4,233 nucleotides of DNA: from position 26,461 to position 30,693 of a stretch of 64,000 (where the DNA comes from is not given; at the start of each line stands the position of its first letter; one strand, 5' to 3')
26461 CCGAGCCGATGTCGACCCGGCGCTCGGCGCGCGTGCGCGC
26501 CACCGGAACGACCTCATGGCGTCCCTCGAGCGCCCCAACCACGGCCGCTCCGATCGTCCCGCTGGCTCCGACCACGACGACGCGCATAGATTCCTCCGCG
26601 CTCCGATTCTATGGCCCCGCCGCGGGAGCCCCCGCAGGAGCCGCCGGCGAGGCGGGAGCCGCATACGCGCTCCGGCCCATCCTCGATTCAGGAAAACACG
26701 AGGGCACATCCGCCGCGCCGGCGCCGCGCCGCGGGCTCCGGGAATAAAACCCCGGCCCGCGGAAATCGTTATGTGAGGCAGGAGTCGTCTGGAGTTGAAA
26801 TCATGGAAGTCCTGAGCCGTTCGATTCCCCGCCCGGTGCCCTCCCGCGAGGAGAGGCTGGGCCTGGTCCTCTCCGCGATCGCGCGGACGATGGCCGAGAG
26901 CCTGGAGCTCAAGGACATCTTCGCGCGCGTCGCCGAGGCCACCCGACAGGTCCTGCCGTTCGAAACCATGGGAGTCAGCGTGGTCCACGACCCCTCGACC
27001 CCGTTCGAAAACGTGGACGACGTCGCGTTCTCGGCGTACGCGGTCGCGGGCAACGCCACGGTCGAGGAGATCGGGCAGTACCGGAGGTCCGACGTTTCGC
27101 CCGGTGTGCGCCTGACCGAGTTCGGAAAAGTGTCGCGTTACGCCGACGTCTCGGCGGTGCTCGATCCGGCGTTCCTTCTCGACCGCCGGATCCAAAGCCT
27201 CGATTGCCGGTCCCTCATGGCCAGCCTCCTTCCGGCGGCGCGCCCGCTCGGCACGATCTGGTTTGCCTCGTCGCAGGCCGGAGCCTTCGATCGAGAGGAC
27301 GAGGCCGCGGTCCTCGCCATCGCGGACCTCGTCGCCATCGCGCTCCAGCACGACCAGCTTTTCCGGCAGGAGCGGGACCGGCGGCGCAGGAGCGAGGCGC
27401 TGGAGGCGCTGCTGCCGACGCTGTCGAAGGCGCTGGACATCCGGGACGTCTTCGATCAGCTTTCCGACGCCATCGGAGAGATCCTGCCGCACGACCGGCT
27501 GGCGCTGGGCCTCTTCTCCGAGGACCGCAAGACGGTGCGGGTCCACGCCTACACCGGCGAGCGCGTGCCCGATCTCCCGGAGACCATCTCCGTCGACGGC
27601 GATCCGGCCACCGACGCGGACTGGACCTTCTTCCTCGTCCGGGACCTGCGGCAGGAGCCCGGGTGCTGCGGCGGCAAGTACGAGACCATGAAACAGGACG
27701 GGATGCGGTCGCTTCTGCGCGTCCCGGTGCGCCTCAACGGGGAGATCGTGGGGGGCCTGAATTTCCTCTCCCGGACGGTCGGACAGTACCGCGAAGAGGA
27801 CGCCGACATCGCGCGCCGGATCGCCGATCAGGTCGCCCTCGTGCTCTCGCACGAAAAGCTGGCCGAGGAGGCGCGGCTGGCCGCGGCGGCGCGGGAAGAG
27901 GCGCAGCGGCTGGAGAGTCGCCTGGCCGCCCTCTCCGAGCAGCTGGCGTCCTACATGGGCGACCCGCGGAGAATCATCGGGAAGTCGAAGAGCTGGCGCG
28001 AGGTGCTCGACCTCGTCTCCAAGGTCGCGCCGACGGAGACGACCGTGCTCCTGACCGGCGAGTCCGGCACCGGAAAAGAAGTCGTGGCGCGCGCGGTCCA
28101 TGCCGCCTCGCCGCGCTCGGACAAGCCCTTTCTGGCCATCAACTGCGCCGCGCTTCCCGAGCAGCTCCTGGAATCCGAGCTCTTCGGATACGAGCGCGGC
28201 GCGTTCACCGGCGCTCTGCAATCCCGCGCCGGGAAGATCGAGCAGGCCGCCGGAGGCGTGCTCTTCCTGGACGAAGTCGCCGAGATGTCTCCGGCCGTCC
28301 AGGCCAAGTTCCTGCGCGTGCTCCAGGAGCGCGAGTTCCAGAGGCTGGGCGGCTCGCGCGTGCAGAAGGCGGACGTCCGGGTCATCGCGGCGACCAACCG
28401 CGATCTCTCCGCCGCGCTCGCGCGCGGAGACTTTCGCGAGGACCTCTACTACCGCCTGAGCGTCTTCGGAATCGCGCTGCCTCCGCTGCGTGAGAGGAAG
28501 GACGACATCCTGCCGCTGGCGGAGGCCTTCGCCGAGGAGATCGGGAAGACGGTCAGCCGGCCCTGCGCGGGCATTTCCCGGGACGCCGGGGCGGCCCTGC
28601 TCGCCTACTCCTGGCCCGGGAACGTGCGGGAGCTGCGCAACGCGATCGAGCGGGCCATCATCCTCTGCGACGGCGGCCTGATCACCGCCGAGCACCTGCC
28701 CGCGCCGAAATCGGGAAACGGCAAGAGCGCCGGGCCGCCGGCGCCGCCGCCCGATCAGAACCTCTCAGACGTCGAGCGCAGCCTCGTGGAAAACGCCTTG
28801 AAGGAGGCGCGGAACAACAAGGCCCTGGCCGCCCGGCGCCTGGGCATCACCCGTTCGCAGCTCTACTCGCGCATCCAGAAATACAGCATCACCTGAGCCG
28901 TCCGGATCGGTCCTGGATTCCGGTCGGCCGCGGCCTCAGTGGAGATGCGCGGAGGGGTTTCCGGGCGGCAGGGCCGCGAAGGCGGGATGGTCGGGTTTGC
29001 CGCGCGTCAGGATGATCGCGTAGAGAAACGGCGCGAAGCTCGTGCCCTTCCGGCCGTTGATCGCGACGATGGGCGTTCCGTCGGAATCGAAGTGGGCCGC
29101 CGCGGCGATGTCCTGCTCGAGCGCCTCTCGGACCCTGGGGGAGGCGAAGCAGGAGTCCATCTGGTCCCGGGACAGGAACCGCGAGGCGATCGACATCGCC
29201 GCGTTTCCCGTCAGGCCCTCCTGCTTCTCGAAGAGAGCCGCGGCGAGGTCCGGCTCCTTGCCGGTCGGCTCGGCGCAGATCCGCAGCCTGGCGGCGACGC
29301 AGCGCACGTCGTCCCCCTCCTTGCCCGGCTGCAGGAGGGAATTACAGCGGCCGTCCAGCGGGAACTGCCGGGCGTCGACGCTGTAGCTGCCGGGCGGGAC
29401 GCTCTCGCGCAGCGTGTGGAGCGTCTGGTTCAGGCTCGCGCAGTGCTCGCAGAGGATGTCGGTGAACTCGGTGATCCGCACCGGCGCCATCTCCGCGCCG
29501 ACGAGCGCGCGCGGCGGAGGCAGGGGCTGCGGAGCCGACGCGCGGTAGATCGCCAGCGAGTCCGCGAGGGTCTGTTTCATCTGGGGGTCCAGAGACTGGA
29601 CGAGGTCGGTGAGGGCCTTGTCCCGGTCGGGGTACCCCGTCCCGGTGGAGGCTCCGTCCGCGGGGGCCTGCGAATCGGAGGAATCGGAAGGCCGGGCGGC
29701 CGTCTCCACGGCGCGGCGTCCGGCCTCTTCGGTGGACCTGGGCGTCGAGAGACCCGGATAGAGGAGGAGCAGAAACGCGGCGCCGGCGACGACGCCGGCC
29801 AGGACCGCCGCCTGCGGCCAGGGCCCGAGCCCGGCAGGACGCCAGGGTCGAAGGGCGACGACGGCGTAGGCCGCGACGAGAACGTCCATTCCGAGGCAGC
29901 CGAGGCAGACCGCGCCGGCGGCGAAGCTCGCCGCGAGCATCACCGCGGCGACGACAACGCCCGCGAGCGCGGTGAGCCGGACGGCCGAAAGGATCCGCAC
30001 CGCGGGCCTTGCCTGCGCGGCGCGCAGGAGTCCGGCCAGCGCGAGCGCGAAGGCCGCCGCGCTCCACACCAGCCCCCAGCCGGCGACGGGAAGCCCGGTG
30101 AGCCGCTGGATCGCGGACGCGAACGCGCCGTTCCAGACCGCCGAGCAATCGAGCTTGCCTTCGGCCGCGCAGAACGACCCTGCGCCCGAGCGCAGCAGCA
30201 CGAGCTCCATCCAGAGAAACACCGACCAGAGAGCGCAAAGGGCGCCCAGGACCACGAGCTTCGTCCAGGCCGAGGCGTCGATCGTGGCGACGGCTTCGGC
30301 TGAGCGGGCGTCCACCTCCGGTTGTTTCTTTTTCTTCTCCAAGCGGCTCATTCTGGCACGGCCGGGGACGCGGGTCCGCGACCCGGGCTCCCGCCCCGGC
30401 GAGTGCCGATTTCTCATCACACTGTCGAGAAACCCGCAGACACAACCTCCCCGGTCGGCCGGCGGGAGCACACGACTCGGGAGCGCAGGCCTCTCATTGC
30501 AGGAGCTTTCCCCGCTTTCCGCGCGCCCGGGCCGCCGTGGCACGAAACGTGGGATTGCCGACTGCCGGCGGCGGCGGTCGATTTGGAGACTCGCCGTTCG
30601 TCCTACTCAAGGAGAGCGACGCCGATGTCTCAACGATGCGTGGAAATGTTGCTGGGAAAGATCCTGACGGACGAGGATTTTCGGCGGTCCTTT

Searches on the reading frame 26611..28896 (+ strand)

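Call 39: search_protein_families(library=pfam, proteins=[window:26611-28896:+], max_evalue=0.001)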
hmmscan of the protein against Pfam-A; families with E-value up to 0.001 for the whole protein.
window:26611-28896:+ (761 aa): 14 families
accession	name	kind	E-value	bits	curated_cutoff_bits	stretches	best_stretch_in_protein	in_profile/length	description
PF00158.32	Sigma54_activat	-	2e-71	239.6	20.2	1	455-621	1-167/168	Sigma-54 interaction domain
PF25601.1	AAA_lid_14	-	1.4e-24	86.2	27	1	627-702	1-76/87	AAA+ ATPase lid domain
PF14532.12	Sigma54_activ_2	-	4.4e-22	79.3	25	1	456-626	1-138/138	Sigma-54 interaction domain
PF13185.12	GAF_2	-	9.2e-14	52.3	28.6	1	275-412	2-135/136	GAF domain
PF01590.32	GAF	-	2.6e-13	51.1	22.4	1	276-412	1-133/133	GAF domain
PF02954.25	HTH_8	-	7e-13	48.5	22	1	718-758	2-42/42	Bacterial regulatory protein, Fis family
PF13492.12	GAF_3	-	1.5e-11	45.3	27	1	277-413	2-128/129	GAF domain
PF07728.20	AAA_5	-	5.3e-11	43.1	22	1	479-597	2-123/139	AAA domain (dynein-related subfamily)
PF00004.35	AAA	-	3.2e-09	37.8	21.2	1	479-611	1-126/131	ATPase family associated with various cellular activities (AAA)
PF07724.20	AAA_2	-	7.4e-07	29.8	27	1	477-603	4-131/166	AAA domain (Cdc48 subfamily)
PF01078.27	Mg_chelatase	-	3.8e-06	26.9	20.3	0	534-597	93-158/207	Magnesium chelatase, subunit ChlI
PF13191.12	AAA_16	-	7.8e-05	23.7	32.6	1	455-573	2-122/167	AAA ATPase domain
PF07726.17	AAA_3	-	0.00042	20.6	27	0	479-596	2-111/131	ATPase family associated with various cellular activities (AAA)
PF20030.5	bpMoxR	-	0.00058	19.4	27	0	464-596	19-145/205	MoxR domain in the MoxR-vWA-beta-propeller ternary systems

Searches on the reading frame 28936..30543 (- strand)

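Call 39: search_protein_families(library=pfam, proteins=[window:28936-30543:-], max_evalue=0.001)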
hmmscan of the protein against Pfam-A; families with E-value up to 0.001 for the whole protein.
window:28936-30543:- (535 aa): 3 families
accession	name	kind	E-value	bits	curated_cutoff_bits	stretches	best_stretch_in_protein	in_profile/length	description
PF13462.12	Thioredoxin_4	-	9.8e-12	45.8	23.2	1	347-499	7-149/165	Thioredoxin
PF01323.26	DSBA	-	1.9e-08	34.8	25.6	1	357-499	2-176/191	DSBA-like thioredoxin domain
PF07884.19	VKOR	-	6.9e-08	33.2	27.5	1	96-230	3-133/134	Vitamin K epoxide reductase family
